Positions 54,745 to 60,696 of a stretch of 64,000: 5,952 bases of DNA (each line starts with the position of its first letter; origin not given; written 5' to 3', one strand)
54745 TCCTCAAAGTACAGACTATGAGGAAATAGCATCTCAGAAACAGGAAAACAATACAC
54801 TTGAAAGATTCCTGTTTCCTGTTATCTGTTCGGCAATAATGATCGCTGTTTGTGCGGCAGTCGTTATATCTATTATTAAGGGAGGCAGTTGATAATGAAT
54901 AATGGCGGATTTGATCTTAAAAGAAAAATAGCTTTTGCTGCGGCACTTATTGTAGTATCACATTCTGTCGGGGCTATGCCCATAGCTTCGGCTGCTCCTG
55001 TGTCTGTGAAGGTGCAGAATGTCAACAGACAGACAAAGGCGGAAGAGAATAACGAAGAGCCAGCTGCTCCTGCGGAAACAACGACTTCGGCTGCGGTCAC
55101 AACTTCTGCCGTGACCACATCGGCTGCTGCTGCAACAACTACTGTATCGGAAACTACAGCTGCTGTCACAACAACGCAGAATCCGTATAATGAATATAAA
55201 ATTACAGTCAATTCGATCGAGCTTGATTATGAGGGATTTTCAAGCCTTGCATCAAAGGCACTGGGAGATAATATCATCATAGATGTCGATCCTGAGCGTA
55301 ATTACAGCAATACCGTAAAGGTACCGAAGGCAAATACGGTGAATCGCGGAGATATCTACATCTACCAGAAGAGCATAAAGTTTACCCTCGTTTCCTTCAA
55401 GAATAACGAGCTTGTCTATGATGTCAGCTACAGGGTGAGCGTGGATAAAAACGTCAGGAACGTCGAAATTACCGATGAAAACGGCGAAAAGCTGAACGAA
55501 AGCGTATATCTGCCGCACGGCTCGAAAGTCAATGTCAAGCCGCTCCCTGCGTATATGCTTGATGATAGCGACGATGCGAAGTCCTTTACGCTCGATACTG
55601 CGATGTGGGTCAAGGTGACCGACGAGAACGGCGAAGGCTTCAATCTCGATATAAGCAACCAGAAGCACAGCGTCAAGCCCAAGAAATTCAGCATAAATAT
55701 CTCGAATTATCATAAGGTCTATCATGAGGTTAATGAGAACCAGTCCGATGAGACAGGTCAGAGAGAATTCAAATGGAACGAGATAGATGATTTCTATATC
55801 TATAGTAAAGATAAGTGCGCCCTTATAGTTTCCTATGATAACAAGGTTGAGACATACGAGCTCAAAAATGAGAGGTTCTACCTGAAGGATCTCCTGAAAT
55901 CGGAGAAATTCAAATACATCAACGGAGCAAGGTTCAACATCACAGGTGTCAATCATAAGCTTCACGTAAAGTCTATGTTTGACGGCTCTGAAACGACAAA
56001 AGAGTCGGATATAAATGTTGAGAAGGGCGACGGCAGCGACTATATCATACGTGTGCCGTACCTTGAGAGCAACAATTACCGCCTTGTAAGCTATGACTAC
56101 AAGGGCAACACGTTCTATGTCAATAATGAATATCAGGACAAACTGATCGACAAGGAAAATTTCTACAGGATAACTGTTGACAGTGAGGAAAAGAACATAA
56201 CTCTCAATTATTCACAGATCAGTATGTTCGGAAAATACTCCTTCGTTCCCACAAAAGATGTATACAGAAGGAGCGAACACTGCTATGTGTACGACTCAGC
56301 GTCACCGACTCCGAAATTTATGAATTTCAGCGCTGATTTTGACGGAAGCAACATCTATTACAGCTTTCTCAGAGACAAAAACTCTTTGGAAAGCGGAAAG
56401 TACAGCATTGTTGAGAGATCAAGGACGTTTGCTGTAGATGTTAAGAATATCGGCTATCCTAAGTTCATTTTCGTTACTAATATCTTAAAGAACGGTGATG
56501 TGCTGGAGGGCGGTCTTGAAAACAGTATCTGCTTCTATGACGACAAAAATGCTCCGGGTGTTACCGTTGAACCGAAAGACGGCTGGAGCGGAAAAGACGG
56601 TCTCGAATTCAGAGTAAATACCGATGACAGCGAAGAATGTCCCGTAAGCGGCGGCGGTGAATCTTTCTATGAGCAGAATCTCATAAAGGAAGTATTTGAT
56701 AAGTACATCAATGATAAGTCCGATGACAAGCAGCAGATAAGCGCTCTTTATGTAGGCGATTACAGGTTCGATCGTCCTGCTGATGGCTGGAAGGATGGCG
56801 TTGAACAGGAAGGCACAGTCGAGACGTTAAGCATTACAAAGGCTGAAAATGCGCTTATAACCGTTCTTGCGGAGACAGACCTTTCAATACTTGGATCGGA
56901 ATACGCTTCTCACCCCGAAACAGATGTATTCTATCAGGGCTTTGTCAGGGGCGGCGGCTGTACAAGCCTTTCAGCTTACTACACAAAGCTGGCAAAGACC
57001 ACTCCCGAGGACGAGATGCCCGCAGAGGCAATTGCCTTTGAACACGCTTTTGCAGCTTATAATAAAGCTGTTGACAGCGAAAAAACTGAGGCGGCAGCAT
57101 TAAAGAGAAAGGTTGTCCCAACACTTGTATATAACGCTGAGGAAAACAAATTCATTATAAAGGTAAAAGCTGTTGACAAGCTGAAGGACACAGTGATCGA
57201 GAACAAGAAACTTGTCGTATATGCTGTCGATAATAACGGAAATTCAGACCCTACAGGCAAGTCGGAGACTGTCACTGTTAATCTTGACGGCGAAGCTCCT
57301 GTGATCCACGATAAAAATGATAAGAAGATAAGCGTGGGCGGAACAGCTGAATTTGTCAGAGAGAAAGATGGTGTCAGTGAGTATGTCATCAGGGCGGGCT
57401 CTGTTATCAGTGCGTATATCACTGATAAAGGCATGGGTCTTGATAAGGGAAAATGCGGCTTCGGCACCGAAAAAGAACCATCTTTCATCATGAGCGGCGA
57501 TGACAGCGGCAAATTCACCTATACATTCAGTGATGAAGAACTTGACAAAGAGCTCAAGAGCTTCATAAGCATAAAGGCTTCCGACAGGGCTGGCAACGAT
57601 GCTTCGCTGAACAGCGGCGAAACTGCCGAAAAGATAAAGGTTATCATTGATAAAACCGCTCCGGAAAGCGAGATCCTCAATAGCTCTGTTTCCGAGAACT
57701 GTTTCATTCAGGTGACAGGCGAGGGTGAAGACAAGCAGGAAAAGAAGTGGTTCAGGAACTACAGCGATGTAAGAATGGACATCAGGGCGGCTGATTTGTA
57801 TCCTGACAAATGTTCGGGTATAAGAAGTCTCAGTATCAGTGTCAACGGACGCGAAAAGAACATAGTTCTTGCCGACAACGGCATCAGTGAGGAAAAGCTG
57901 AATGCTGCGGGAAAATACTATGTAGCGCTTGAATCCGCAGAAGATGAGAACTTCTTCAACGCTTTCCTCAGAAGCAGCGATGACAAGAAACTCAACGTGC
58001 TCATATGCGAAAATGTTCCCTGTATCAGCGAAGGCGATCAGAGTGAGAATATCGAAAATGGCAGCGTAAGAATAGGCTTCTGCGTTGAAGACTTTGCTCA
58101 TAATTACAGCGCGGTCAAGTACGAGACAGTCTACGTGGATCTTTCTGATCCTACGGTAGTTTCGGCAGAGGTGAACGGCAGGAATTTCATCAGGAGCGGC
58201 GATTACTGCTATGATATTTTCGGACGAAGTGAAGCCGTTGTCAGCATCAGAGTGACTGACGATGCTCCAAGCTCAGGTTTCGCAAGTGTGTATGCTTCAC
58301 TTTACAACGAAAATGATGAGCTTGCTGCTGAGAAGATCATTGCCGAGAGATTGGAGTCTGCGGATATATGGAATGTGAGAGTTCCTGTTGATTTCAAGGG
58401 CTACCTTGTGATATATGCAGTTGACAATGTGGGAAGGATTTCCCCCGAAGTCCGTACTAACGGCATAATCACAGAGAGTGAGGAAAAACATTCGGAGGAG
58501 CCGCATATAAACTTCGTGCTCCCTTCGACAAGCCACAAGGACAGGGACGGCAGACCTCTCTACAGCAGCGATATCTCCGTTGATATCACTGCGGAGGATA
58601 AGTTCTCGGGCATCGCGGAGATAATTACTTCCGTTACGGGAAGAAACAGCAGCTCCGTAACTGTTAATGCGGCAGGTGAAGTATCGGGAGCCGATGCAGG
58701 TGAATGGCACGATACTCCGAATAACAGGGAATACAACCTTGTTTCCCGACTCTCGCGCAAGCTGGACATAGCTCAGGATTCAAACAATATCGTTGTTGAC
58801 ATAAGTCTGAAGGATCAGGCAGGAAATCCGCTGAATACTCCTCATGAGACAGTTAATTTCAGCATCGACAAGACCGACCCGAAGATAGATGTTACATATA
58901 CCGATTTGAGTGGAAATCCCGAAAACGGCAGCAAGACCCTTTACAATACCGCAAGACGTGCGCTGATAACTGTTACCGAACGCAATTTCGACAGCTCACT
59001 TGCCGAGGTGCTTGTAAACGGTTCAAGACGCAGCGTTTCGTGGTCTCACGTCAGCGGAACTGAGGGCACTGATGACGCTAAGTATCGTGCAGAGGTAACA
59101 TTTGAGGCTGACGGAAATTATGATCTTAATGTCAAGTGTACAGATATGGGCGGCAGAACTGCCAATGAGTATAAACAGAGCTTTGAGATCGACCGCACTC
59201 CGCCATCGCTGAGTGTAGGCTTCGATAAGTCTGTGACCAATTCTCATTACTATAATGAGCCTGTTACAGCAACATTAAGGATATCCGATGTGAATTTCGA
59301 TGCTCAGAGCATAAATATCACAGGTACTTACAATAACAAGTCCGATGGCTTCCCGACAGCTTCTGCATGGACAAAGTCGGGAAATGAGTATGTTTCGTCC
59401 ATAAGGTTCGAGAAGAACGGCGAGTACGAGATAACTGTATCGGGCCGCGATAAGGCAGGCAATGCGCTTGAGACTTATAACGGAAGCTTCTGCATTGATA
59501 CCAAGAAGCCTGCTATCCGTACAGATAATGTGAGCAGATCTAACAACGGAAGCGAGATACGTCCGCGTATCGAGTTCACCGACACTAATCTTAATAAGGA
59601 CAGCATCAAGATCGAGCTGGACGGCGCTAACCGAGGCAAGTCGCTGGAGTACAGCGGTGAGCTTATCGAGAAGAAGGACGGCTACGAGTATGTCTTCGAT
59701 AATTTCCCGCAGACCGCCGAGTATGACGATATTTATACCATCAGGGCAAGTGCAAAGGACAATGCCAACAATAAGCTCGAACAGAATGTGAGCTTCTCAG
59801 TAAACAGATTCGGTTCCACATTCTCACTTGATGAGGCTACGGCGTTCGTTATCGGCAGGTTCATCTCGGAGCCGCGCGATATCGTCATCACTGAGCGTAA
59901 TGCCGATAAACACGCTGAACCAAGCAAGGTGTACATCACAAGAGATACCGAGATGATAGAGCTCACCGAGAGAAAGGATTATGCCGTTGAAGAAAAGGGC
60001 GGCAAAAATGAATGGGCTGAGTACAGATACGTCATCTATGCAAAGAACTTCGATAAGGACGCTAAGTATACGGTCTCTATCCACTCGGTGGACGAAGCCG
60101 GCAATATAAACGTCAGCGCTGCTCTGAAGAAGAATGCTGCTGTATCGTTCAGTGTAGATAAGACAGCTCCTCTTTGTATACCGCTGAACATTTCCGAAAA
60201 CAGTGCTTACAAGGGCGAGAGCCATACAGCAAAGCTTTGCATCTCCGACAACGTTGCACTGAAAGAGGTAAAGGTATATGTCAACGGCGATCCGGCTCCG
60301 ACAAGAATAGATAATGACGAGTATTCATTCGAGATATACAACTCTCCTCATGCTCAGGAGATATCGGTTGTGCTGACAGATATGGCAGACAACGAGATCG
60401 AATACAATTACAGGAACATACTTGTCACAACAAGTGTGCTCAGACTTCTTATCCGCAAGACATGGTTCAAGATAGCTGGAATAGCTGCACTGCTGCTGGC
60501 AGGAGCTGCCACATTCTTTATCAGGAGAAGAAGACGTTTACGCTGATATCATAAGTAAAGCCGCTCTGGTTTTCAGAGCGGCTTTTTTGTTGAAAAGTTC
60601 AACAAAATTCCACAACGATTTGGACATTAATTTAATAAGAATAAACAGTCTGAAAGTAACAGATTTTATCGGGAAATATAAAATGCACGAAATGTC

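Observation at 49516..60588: Six-gene operon joining an FHA / PP2C / Hanks-kinase triad to a membrane-anchored cohesin-like protein and a 1883-aa Ig-repeat surface giant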

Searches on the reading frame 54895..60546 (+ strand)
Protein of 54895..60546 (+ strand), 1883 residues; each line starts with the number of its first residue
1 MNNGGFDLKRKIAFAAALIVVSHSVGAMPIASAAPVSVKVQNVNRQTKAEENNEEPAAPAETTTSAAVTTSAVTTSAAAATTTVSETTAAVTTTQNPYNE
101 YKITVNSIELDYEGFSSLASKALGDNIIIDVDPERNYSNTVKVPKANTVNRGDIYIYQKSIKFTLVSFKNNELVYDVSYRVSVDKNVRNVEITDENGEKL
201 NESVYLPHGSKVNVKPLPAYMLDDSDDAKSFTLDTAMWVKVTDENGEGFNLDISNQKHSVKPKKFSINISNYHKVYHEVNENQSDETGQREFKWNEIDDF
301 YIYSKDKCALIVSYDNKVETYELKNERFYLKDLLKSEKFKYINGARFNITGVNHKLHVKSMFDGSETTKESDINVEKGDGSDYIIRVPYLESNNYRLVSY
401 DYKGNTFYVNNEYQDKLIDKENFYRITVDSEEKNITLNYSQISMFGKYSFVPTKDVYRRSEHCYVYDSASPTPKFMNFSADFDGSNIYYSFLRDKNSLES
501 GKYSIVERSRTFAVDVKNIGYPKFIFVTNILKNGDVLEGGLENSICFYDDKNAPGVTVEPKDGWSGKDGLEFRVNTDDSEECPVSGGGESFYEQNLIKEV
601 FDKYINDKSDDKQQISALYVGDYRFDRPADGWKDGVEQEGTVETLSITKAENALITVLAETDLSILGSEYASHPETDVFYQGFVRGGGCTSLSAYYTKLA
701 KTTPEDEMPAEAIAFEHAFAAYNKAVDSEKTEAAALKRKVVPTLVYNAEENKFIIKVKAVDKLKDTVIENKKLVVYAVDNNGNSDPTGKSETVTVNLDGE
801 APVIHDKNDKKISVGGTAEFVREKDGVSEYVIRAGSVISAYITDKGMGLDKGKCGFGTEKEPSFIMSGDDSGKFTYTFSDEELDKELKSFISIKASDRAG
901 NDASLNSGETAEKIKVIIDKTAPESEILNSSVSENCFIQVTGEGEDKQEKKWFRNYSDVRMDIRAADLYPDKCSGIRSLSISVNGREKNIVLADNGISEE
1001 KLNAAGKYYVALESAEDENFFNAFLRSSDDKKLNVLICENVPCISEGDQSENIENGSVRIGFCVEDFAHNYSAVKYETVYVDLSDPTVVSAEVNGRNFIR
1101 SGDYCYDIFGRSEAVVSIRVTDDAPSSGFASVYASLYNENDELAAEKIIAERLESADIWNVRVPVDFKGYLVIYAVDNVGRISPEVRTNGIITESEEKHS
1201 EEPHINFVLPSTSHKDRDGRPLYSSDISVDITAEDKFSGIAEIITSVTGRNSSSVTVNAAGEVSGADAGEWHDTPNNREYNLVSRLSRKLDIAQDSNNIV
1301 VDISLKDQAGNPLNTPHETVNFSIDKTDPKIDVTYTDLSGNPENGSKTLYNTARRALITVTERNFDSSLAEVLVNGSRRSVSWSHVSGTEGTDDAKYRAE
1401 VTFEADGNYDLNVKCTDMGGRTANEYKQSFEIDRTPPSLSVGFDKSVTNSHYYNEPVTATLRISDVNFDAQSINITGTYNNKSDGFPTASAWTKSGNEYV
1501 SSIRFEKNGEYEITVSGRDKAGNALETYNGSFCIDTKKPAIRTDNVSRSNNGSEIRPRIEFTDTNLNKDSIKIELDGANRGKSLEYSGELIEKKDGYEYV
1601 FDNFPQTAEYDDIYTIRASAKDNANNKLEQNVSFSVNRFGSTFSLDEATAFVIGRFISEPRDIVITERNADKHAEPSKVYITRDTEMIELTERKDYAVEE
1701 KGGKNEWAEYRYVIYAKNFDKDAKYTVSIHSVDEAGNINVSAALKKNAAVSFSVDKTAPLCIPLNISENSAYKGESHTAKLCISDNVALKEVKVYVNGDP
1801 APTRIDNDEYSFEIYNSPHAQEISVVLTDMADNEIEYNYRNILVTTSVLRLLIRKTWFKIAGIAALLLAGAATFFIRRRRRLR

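Call 3: search_protein_families(library=pfam, proteins=[window:54895-60546:+], max_evalue=0.01)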
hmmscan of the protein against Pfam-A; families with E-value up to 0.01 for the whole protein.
window:54895-60546:+ (1883 aa): 5 families
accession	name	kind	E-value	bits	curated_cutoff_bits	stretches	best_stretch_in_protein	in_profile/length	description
PF19077.6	Big_13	-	6.1e-10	39.9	27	1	1458-1536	28-102/102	Bacterial Ig-like domain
PF13754.12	Big_3_4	-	4.2e-08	33.5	27.3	0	1144-1180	10-47/106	Domain of unknown function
PF13750.12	Big_3_3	-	1.1e-06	28.8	27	1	1405-1526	13-139/157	Bacterial Ig-like domain (group 3)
PF00801.26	PKD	-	4.6e-05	23.8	23.5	0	1370-1427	24-77/80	PKD domain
PF18981.6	InlK_D3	-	0.00046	20.7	25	0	1498-1525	39-66/75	Internalin K domain (D3/D4)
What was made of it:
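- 54895..60546 (+): g6, TseI-like giant. Signal peptide, Thr/Ala-rich stretch (aa ~50-95), ~1000-aa variable region, Ig-like array (Pfam hits at aa 1144-1536), C-terminal TM 1858-1876, RRRRRLR tail. Pfam (call 3).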

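Call 4: search_protein_families(library=ncbifam, proteins=[window:54895-60546:+], max_evalue=0.01)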
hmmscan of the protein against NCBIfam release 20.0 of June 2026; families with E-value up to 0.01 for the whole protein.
window:54895-60546:+ (1883 aa): 2 families
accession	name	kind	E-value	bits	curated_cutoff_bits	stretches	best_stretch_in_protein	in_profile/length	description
NF047446.1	barrel_OmpL47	domain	8.7e-09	35.7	40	0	1497-1527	31-61/68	OmpL47-type beta-barrel domain-containing protein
NF040681.2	GPS-CTERM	domain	0.0079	16.4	28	0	1861-1881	8-28/28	GPS-CTERM domain-containing protein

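Call 53: search_solved_structures(query=window:54895-60546:+, max_evalue=0.01)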
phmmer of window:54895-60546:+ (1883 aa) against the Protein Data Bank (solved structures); distinct sequences matched with E-value up to 0.01: 0.
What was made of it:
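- Tried and rejected: PDB sequence search with g6: no hit (call 53).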

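Call 84: search_protein_families(library=padloc, proteins=[window:54895-60546:+], max_evalue=0.001)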
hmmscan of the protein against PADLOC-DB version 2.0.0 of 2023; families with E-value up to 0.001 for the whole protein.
window:54895-60546:+ (1883 aa): 0 families

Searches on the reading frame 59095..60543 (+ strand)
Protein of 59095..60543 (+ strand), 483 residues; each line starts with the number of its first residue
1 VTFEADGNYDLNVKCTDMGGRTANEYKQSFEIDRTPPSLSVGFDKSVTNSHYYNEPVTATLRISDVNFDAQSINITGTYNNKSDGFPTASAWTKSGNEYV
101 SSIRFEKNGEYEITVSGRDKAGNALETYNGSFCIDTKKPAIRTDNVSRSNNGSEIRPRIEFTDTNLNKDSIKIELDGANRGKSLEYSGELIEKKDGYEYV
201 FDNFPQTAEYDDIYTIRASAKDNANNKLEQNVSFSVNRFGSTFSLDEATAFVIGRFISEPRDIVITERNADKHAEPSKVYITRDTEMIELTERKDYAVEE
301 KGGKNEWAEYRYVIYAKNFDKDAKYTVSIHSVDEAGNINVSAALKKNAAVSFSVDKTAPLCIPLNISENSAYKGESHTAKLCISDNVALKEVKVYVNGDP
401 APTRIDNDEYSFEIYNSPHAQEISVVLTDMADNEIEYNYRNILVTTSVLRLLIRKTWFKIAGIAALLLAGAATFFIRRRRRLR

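Call 90: find_related_loci(query=window:59095-60543:+, collection=metagenome_contigs, flank=10000)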
Query window:59095-60543:+ (483 aa) in metagenome_contigs; peptide patterns used: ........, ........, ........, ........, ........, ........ (x = any residue, [..] = any of these).
115 stretches matched a pattern; 5 encode a relative of the query (tblastn E <= 1e-3); 5 distinct loci.
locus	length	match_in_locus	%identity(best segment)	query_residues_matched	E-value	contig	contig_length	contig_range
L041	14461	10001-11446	60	1-481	0e+0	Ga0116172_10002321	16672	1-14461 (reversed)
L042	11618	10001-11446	57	1-481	0e+0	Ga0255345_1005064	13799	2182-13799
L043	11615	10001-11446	57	1-481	0e+0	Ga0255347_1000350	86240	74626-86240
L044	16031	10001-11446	59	1-481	0e+0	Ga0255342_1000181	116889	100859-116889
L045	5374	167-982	63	210-481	1e-109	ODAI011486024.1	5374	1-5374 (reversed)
